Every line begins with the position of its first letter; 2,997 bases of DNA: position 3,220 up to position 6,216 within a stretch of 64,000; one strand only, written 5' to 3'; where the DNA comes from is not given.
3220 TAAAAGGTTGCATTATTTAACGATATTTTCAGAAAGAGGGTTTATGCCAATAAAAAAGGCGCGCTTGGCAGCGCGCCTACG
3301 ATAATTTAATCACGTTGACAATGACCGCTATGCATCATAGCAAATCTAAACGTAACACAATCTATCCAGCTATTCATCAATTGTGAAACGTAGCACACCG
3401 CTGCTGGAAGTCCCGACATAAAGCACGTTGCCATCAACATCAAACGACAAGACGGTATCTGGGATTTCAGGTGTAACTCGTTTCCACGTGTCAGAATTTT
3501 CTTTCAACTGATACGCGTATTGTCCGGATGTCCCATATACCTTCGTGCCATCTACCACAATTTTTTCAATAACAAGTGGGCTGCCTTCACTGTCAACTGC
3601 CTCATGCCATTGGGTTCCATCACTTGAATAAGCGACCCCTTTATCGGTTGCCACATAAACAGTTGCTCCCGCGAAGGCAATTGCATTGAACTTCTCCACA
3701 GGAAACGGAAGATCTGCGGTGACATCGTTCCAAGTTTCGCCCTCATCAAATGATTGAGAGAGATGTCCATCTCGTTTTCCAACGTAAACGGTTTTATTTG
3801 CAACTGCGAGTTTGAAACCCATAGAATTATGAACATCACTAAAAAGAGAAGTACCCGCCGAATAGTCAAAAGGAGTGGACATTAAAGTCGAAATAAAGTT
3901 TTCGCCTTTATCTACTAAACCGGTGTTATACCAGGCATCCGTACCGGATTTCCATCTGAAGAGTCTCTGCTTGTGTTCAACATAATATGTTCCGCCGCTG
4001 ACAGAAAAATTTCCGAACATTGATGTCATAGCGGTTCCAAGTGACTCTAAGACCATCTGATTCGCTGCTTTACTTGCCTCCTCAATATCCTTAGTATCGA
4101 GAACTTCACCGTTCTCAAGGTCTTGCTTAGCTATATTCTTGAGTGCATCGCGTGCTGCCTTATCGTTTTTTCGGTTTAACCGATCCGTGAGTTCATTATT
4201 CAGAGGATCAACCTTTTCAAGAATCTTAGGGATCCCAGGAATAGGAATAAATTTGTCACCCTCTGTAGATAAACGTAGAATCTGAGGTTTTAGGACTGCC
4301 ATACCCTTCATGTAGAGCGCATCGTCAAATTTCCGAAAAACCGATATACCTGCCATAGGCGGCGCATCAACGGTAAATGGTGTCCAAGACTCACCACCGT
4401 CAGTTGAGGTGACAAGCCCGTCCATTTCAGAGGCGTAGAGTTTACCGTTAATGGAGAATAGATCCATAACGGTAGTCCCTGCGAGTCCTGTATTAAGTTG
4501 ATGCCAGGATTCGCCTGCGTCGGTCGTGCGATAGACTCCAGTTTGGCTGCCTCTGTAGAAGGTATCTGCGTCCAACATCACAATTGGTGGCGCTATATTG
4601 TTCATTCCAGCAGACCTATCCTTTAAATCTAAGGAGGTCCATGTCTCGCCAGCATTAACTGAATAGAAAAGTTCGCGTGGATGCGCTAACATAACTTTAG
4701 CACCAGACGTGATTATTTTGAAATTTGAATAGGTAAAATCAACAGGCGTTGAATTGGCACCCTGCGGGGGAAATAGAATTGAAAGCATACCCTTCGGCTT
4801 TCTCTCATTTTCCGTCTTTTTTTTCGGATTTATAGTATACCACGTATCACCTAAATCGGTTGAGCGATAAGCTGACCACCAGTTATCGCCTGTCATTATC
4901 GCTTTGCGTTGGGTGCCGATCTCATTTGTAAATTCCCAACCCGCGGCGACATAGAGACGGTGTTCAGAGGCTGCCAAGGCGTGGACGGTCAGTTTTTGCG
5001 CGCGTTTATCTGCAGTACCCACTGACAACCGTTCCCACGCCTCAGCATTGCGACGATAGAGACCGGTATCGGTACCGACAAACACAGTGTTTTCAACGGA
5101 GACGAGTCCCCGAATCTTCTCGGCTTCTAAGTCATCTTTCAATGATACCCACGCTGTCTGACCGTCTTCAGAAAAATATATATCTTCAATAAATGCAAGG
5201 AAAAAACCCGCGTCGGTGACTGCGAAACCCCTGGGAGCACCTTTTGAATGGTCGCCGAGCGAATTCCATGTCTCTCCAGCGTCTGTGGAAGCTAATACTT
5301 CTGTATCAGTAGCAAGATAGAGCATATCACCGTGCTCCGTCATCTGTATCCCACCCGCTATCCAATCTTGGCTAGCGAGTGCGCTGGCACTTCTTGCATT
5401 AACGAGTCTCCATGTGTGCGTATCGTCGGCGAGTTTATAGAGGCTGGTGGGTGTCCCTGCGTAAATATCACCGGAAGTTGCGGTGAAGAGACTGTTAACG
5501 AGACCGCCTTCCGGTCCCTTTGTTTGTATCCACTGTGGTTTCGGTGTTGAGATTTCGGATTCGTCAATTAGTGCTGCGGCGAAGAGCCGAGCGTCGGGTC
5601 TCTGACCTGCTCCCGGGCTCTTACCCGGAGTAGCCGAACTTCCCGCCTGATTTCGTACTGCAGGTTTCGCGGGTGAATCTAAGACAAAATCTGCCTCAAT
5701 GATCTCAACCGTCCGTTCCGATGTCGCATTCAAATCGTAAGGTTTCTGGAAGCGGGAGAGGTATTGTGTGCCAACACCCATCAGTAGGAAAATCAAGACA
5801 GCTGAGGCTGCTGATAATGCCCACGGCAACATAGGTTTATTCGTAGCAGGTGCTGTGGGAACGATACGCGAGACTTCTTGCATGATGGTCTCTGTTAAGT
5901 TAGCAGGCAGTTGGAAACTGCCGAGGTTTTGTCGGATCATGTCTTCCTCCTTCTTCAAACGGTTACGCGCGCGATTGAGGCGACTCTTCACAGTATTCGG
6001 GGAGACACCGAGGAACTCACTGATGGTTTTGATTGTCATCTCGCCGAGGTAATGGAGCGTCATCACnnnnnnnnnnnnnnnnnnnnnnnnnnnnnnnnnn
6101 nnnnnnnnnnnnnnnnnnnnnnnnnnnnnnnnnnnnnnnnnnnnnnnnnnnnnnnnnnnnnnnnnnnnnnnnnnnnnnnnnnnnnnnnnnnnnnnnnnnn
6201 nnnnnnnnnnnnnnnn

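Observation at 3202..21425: Six copies of a 36-bp ECF-type promoter motif define a small putative regulon including a STAS-domain gene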

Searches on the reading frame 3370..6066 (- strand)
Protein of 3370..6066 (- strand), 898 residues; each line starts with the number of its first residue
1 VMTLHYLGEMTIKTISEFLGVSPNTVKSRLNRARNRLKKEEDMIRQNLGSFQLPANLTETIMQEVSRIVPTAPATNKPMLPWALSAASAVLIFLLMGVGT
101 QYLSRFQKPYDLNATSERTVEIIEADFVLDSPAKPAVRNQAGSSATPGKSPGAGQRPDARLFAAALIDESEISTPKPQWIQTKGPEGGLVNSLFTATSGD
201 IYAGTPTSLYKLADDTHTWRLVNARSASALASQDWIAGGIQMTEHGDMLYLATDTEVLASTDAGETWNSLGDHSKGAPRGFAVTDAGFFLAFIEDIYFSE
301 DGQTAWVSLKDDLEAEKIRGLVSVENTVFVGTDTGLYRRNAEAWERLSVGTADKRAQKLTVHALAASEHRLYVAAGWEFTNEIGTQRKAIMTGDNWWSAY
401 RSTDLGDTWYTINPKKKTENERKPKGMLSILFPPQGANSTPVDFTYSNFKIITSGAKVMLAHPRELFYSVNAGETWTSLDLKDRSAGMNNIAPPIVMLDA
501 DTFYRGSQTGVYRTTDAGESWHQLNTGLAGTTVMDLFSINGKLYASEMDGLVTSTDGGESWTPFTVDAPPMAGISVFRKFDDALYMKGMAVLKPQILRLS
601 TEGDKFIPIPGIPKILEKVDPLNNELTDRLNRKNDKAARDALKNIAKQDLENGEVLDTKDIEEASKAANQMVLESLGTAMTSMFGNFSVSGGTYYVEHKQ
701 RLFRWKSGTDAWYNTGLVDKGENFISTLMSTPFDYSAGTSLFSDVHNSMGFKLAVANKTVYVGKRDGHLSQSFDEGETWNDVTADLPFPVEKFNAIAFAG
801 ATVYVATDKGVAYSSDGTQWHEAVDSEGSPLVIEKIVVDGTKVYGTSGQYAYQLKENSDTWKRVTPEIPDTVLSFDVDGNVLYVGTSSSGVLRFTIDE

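Call 7: search_protein_families(library=pfam, proteins=[window:3370-6066:-], max_evalue=0.01)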
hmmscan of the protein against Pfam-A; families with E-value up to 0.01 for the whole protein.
window:3370-6066:- (898 aa): 8 families
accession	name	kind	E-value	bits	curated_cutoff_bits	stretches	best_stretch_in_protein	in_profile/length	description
PF15902.12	Sortilin-Vps10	-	8.6e-14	51.6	33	1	511-572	3-68/446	Sortilin, neurotensin receptor 3,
PF08281.18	Sigma70_r4_2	-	1.5e-09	37.8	25.7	1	2-37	19-54/54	Sigma-70, region 4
PF14870.12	PSII_BNR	-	2.7e-09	37.1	27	2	758-892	30-168/303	Photosynthesis system II assembly factor YCF48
PF19755.4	DUF6242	-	3.1e-09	37.5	29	1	504-561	157-217/217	Domain of unknown function (DUF6242)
PF02012.26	BNR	-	4.4e-09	35.4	27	0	553-562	2-11/12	BNR/Asp-box repeat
PF04545.22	Sigma70_r4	-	5.8e-06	26.2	24.1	1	3-39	14-50/50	Sigma-70, region 4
PF13542.12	HTH_Tnp_ISL3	-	0.00012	21.9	27.4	1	5-33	22-50/51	Helix-turn-helix domain of transposase family ISL3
PF13088.12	BNR_2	-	0.0065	16.3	31.4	0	769-847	188-259/277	BNR repeat-like domain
